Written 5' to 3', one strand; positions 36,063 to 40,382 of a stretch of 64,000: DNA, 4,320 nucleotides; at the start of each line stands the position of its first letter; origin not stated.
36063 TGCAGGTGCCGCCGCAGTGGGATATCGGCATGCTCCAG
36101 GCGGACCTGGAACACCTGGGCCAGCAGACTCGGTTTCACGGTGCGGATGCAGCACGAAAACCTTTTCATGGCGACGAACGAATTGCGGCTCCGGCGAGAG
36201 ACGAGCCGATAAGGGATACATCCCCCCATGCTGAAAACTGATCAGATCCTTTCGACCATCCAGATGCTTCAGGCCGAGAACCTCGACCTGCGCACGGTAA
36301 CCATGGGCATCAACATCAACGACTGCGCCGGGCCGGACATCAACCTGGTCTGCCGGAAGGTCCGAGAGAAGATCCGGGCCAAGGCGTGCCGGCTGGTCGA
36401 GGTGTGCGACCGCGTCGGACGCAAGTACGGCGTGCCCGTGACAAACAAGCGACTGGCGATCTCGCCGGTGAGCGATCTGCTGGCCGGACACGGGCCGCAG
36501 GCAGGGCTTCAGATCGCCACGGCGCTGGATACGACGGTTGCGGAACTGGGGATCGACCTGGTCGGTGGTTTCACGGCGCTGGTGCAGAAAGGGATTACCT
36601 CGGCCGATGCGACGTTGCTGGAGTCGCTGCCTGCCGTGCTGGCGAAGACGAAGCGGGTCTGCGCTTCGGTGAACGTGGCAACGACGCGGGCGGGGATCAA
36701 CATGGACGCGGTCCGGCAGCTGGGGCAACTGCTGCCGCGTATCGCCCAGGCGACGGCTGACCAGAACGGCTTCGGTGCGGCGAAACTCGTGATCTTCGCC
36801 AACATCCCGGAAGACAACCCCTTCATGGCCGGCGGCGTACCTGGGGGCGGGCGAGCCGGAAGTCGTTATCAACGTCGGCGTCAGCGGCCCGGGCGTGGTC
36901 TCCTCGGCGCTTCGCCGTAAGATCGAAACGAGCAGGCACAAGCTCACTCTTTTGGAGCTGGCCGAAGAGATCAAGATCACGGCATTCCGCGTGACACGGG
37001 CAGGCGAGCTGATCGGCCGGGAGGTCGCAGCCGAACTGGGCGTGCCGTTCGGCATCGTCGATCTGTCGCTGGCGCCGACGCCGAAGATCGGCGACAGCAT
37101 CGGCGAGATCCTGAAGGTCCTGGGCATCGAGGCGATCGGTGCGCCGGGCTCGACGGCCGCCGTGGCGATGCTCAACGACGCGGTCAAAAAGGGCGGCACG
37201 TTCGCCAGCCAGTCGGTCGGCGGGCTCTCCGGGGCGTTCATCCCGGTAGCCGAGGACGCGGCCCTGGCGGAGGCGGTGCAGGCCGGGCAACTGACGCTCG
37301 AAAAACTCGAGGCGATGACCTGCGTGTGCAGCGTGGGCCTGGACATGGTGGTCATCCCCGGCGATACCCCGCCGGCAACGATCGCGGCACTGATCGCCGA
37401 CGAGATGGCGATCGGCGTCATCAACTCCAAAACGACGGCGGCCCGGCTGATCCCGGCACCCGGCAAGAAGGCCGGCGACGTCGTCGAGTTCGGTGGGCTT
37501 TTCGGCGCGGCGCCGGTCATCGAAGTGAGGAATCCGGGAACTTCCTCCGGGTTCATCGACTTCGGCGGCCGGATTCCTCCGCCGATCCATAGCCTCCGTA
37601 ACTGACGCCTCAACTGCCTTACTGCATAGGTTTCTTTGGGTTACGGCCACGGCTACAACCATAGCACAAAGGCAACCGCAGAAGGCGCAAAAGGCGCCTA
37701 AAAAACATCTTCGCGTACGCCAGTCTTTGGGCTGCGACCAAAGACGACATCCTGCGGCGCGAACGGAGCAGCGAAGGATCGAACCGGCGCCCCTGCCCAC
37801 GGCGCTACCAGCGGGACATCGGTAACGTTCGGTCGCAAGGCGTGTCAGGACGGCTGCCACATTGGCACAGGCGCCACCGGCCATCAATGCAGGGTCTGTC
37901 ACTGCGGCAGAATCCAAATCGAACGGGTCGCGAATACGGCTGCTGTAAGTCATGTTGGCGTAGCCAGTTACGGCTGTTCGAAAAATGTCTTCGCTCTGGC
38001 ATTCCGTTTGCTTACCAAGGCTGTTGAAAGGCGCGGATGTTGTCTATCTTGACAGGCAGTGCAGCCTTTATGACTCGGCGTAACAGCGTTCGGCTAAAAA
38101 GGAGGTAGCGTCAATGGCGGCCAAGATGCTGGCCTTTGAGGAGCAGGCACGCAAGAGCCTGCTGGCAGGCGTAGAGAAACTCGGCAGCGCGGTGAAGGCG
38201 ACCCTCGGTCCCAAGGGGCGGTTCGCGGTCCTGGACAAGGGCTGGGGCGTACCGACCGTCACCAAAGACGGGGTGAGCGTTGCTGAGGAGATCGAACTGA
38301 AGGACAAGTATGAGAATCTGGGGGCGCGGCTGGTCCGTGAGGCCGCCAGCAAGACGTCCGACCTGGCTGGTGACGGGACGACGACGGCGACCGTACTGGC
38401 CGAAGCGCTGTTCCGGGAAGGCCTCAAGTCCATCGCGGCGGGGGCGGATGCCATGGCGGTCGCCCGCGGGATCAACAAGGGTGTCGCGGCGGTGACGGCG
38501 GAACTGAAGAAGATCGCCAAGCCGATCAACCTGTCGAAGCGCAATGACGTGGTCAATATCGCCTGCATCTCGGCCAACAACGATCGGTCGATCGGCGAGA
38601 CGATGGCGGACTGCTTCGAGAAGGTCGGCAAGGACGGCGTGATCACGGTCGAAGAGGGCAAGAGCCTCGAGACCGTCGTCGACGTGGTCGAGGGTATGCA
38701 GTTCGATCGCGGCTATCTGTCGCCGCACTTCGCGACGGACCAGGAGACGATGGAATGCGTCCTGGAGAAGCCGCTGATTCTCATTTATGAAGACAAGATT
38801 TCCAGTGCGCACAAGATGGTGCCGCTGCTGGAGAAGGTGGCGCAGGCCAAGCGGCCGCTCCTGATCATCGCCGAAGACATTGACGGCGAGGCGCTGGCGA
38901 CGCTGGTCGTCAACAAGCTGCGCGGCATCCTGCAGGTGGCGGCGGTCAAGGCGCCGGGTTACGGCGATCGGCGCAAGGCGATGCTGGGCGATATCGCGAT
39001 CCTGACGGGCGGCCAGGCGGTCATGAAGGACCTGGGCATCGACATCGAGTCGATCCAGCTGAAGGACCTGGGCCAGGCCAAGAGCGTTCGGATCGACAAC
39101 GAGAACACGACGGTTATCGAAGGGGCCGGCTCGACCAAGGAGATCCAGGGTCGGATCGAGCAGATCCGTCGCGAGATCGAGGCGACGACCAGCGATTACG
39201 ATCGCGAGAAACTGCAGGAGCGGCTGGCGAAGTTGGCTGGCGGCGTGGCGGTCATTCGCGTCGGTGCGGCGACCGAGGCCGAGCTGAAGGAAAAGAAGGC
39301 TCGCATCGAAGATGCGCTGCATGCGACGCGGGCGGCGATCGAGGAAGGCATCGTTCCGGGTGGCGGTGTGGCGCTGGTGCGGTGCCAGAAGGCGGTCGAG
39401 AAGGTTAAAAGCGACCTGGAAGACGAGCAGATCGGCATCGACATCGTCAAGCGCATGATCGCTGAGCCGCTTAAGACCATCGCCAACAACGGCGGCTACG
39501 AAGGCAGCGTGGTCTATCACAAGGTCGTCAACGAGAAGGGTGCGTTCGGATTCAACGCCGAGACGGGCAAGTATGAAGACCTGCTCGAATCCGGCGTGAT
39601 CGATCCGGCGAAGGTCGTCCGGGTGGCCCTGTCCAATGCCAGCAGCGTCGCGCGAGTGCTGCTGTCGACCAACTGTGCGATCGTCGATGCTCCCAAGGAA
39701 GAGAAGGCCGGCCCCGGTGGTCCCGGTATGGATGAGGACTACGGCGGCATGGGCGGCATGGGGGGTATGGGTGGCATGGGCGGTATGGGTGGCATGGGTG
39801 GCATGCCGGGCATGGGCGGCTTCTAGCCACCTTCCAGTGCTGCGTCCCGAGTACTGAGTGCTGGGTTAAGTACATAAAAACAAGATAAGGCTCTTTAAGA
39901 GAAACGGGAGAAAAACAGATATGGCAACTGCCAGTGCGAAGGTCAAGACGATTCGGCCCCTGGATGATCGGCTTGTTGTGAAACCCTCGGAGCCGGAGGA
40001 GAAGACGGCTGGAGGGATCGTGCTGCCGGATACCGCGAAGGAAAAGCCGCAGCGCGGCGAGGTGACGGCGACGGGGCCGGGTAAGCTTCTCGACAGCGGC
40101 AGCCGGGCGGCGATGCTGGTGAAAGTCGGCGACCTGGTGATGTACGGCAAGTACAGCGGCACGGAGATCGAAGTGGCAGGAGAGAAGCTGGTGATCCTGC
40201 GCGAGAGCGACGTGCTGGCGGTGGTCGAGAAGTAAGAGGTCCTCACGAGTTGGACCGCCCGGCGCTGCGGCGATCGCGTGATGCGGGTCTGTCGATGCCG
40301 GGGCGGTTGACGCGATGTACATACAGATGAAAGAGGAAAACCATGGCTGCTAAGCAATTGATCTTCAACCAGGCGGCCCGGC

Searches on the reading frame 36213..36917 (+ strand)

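Call 48: search_protein_families(library=pfam, proteins=[window:36213-36917:+], max_evalue=0.00001)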
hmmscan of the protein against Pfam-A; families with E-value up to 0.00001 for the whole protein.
window:36213-36917:+ (235 aa): 1 family
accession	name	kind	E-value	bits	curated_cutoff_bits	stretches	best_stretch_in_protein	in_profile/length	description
PF05167.17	DUF711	-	1.4e-65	222.1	25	1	17-213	1-197/413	Uncharacterised ACR (DUF711)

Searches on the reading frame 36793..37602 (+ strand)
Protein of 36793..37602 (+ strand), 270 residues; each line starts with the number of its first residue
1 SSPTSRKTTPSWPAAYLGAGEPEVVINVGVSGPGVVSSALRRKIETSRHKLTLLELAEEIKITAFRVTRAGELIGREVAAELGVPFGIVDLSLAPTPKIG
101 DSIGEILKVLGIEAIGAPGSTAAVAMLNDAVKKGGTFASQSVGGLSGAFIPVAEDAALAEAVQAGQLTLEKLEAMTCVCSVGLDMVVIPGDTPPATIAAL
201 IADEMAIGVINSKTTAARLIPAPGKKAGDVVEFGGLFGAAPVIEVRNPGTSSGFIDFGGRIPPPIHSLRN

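Call 48: search_protein_families(library=pfam, proteins=[window:36793-37602:+], max_evalue=0.00001)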
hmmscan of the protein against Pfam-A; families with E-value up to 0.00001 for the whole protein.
window:36793-37602:+ (270 aa): 1 family
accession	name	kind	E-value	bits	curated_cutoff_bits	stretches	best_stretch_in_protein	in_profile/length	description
PF05167.17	DUF711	-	7.7e-104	348.2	25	1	7-239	184-412/413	Uncharacterised ACR (DUF711)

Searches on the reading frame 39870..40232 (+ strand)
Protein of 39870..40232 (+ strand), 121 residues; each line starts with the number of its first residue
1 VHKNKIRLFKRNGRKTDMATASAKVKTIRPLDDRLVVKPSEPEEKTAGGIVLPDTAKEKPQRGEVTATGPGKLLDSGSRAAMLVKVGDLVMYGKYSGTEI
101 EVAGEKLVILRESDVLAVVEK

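Call 49: search_protein_families(library=pfam, proteins=[window:39870-40232:+], max_evalue=0.00001)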
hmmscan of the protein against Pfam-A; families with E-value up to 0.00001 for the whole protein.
window:39870-40232:+ (121 aa): 1 family
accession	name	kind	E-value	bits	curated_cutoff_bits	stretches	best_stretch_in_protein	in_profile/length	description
PF00166.26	Cpn10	-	2.1e-32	111.5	21.1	1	28-119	2-93/93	Chaperonin 10 Kd subunit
